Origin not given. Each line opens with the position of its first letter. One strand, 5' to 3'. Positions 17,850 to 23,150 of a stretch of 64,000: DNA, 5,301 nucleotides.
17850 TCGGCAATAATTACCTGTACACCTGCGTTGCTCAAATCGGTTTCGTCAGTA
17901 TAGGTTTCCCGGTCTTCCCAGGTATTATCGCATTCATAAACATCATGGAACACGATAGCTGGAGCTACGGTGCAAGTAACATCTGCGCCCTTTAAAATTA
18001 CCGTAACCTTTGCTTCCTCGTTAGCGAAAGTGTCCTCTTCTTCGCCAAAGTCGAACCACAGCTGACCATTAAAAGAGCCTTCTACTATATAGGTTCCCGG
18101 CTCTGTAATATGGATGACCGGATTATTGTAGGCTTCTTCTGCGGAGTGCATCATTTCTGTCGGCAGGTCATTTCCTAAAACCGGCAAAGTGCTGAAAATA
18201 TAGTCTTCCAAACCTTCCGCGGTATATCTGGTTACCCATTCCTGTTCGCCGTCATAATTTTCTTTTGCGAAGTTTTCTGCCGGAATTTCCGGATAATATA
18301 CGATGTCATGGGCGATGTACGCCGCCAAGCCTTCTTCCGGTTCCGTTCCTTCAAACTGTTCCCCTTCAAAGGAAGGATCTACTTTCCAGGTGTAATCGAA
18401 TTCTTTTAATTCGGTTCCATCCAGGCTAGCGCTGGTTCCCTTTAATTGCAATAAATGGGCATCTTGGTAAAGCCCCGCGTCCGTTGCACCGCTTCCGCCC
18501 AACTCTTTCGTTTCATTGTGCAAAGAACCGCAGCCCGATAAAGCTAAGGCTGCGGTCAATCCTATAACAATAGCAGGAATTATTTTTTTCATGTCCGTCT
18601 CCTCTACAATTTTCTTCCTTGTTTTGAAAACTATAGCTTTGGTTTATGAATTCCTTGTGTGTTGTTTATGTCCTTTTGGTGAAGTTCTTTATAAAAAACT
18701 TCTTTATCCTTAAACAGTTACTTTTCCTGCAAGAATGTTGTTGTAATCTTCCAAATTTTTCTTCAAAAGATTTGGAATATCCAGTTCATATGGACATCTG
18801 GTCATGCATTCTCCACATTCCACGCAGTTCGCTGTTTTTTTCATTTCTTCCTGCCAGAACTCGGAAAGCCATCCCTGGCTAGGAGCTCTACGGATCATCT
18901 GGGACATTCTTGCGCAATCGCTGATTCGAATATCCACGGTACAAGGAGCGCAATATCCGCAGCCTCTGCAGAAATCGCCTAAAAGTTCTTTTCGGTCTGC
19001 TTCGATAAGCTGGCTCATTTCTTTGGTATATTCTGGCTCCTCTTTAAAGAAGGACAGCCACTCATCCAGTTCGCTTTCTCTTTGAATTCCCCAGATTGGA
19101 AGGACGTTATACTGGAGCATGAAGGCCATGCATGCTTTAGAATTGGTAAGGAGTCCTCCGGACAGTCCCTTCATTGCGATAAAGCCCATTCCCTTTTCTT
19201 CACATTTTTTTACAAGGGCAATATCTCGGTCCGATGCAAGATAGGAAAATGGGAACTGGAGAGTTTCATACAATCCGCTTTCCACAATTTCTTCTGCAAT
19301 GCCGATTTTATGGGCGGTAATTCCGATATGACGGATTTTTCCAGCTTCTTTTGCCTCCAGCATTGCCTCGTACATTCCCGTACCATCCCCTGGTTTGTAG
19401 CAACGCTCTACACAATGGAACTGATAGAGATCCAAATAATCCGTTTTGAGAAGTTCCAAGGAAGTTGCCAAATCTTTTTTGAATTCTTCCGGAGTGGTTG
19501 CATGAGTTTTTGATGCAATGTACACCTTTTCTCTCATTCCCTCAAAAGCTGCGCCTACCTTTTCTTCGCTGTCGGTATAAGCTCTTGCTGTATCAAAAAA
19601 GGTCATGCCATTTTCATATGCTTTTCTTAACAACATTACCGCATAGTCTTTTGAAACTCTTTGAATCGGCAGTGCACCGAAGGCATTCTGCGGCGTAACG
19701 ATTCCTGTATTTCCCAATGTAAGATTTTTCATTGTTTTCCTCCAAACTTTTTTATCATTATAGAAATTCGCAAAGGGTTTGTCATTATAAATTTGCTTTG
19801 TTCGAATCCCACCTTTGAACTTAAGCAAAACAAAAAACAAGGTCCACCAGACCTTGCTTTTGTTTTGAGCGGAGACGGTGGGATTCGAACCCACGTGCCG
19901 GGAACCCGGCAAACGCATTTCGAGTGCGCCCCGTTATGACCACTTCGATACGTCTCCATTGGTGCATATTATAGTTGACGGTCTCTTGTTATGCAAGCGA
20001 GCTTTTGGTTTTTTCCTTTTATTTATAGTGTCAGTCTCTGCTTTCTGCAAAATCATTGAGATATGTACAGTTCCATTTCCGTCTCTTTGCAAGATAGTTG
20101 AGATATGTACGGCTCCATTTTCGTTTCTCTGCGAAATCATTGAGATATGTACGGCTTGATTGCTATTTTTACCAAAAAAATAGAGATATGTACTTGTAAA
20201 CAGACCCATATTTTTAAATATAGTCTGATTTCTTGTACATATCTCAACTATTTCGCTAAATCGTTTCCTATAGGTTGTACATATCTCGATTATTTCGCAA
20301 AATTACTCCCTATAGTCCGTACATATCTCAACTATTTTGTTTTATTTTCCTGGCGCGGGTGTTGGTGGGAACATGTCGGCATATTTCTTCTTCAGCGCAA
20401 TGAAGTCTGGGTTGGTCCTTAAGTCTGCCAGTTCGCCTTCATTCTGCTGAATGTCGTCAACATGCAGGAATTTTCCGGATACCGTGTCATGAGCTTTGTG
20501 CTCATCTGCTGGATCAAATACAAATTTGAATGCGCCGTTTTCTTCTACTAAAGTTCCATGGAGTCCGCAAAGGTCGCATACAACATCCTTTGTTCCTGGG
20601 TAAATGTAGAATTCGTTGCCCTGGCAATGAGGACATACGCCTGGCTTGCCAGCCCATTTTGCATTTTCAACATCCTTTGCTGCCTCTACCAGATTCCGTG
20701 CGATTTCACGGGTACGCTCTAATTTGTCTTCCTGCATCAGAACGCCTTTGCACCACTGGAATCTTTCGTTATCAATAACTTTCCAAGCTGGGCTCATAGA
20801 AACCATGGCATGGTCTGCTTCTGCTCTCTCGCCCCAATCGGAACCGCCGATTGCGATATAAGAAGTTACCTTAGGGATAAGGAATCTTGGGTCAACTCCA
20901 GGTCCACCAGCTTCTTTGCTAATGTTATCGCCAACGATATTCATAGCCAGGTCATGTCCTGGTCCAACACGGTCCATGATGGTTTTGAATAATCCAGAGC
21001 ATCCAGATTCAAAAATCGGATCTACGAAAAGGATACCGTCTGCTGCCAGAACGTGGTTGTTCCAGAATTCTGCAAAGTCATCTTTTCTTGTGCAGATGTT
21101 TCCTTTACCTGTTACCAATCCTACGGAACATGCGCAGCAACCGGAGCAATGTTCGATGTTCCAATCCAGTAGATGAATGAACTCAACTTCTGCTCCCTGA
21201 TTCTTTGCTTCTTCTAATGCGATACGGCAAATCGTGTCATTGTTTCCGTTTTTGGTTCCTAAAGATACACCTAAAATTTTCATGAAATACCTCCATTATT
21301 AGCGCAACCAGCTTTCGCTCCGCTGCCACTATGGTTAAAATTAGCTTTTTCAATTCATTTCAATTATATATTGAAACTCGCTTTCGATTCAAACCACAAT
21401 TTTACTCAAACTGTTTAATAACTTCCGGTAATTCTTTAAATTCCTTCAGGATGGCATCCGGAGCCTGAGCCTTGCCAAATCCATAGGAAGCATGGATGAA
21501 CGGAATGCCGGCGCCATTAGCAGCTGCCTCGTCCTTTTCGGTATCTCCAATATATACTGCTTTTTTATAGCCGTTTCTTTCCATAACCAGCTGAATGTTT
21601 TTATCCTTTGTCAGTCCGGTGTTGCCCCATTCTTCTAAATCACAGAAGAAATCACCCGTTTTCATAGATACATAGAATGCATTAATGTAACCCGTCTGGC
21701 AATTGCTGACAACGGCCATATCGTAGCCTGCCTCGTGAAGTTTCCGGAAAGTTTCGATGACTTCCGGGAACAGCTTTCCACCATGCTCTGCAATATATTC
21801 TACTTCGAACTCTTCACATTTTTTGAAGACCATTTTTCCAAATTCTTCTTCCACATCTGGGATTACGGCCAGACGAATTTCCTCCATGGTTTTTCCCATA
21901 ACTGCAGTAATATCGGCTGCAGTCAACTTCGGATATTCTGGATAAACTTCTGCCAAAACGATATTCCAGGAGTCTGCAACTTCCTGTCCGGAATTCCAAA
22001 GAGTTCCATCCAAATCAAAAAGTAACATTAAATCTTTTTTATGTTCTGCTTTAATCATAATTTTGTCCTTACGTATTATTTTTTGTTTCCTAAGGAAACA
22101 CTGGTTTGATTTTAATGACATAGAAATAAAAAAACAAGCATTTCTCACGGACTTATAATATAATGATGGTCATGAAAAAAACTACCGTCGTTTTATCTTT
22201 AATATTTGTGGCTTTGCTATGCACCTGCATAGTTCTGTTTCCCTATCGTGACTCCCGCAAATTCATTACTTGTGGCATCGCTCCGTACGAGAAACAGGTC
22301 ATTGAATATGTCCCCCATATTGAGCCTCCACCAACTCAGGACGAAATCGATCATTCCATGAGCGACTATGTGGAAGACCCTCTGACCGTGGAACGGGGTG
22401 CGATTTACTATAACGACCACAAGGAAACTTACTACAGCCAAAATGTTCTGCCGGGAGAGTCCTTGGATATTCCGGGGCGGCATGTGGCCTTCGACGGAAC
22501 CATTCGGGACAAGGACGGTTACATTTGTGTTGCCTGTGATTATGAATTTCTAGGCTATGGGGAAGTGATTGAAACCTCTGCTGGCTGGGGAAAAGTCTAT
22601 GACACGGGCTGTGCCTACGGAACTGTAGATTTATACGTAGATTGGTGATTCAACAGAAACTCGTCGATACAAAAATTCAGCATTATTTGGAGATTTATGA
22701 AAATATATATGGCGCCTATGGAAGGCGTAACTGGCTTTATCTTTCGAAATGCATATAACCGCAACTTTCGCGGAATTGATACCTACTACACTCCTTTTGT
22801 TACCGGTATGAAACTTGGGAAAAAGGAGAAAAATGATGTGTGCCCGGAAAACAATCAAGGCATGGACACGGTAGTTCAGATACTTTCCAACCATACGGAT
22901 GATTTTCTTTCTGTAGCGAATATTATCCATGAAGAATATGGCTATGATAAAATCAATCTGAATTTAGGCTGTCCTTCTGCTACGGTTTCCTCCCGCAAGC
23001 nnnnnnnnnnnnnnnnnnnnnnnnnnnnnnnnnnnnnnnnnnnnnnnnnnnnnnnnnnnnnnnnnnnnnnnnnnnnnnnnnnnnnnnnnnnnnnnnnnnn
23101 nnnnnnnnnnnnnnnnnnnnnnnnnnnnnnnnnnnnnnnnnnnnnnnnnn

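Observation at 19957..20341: Non-coding array of seven ~24-bp repeats at exact 42-bp phasing (four direct, three inverted), next to tRNA-Ser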

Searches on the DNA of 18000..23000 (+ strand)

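Call 7: search_rna_families(source=window, start=18000, end=23000, threshold=evalue, max_evalue=1)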
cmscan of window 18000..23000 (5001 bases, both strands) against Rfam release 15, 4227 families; matches with E-value up to 1: 5.
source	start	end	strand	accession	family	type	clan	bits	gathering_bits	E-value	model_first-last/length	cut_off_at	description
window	19870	19957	-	RF00005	tRNA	Gene; tRNA;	CL00001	53.5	29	8.4e-10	1-71/71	no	tRNA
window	19870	19921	+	RF04351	Plastid-psbl-rps4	Cis-reg;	-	36.8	68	3.4e-05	1-53/53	no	Plastid-psbl-rps4 3UTR RNA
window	20175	20253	-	RF03747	mir-4536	Gene; miRNA;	-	29.2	76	0.027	1-88/88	no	mir-4536 microRNA precursor family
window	20179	20252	+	RF03266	mir-2943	Gene; miRNA;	-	26.3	76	0.068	1-71/71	no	mir-2943 microRNA precursor family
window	19839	19970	-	RF02223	sX4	Gene; sRNA;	-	21.4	70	0.21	1-167/167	no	Proteobacterial sRNA sX4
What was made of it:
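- On Known RNA family (Rfam 15): In the window, only chance miRNA-like hits far below threshold, caused by the hairpin (call 7).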

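Call 11: search_dna_similar(query=window:19957-20341:+, collection=plasmids, mode=distant)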
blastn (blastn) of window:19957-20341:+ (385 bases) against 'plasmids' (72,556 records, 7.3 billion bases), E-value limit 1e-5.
No match.

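Call 12: search_dna_similar(query=window:19957-20341:+, collection=phages, mode=distant)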
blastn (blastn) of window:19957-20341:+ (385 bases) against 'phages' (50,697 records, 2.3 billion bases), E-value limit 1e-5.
No match.

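Call 56: search_dna_similar(query=window:20086-20155:+, collection=plasmids, mode=distant, max_evalue=10, max_rows=30)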
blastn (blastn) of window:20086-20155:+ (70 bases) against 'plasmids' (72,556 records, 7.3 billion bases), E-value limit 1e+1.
No match.

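Call 57: search_dna_similar(query=window:20086-20155:+, collection=phages, mode=distant, max_evalue=10, max_rows=30)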
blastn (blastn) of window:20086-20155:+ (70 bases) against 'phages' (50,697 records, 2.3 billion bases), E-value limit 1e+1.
Records with a match: 30; places in all: 34; records where one place covers at least 80% of the query: 0.
Best place of each record, by identity: 95-99% 7; 80-90% 23.
By first word of the organism name: Serratia 10; Clostridium 6; Acinetobacter 6; Streptococcus 3; Lactobacillus 2; Roseobacter 1; Ruegeria 1; Bacteriophage 1.
By host as written in the record: Serratia marcescens 8; Clostridium perfringens 5; Acinetobacter baumannii (Acibaumc1) 3; Lactobacillus brevis SA-C12 2; Ruegeria pomeroyi DSS-3 2; Serratia Marcescens 2; Acinetobacter baumannii (Acibaumc2) 2; Streptococcus parasanguinis F0449 1; and 5 more.
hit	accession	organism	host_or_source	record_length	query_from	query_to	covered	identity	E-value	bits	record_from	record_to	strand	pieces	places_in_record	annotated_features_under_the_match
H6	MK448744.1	Streptococcus phage Javan377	Streptococcus parasanguinis F0449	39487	9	52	63%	80.0%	7e+0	35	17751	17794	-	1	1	DNA modification methylase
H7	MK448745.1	Streptococcus phage Javan381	Streptococcus parasanguinis SRR387741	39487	9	52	63%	80.0%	7e+0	35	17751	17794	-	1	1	DNA modification methylase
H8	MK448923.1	Streptococcus phage Javan380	Streptococcus parasanguinis SRR387738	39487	9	52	63%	80.0%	7e+0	35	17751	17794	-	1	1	DNA modification methylase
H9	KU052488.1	Lactobacillus phage SA-C12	Lactobacillus brevis SA-C12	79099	4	36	47%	84.8%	2e+0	37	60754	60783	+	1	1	hypothetical protein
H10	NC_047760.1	Lactobacillus phage SA-C12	Lactobacillus brevis SA-C12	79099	4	36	47%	84.8%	2e+0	37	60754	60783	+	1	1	hypothetical protein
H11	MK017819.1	Clostridium phage CPD4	Clostridium perfringens ATCC 13124; ...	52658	9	35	39%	86.7%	2e+0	36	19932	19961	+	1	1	hypothetical protein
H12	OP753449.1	Clostridium phage A2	Clostridium perfringens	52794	9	35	39%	86.7%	2e+0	36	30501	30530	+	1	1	tail length tape-measure protein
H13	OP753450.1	Clostridium phage C2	Clostridium perfringens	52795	9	35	39%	86.7%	2e+0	36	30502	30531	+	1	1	tail length tape-measure protein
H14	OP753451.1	Clostridium phage H1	Clostridium perfringens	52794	9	35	39%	86.7%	2e+0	36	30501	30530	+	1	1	tail length tape-measure protein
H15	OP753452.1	Clostridium phage D1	Clostridium perfringens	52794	9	35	39%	86.7%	2e+0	36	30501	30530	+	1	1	tail length tape-measure protein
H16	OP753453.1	Clostridium phage E1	Clostridium perfringens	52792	9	35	39%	86.7%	2e+0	36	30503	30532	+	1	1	tail length tape-measure protein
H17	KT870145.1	Roseobacter phage DSS3P8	Ruegeria pomeroyi DSS-3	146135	34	59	37%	88.5%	7e+0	35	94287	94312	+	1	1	hypothetical protein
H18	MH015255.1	Ruegeria phage vB_RpoS-V10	Ruegeria pomeroyi DSS-3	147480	34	59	37%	88.5%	7e+0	35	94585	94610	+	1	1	hypothetical protein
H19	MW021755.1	Serratia phage vB_SmaS_Serratianator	Serratia marcescens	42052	37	62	37%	88.5%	7e+0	35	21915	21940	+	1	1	putative exo-alpha-sialidase or flagellar biosynthesis or cell-distal ...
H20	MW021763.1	Serratia phage vB_SmaS_Bigdog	Serratia Marcescens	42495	37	62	37%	88.5%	7e+0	35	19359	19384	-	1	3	putative tailspike protein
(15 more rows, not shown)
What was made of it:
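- Tried and rejected: Nothing, or E of 2 or more (calls 11, 12, 56, 57).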

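Call 93: search_rna_families(sources=[L002, L003, L004, L037], threshold=gathering)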
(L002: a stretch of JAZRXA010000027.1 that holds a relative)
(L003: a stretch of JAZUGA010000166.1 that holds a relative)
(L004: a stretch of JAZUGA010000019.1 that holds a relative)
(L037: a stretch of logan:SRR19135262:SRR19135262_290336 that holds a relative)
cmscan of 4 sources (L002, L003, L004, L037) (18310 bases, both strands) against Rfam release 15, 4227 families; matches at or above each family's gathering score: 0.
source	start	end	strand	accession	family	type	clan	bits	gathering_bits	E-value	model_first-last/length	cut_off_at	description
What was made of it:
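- On Known RNA family (Rfam 15): There are no matches in L002-L004 or L037 (call 93).
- No Rfam family matches (calls 7, 93).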

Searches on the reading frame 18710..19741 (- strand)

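Call 10: search_protein_families(library=pfam, proteins=[window:18710-19741:-])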
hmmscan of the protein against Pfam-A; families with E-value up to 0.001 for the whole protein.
window:18710-19741:- (343 aa): 6 families
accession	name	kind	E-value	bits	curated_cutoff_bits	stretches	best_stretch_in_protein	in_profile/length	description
PF00248.27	Aldo_ket_red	-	4.8e-35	121.5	24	1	27-202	14-201/291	Aldo/keto reductase family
PF13534.11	Fer4_17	-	8.5e-08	33.1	22.2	1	257-321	1-61/61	4Fe-4S dicluster domain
PF13187.11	Fer4_9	-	0.00022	21.6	27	1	258-319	2-50/52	4Fe-4S dicluster domain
PF13484.11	Fer4_16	-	0.0003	21.9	30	0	305-318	1-65/66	4Fe-4S double cluster binding domain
PF13237.11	Fer4_10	-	0.00039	20.7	25.5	0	303-318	6-21/53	4Fe-4S dicluster domain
PF13746.11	Fer4_18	-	0.00091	19.8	27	1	275-326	30-81/114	4Fe-4S dicluster domain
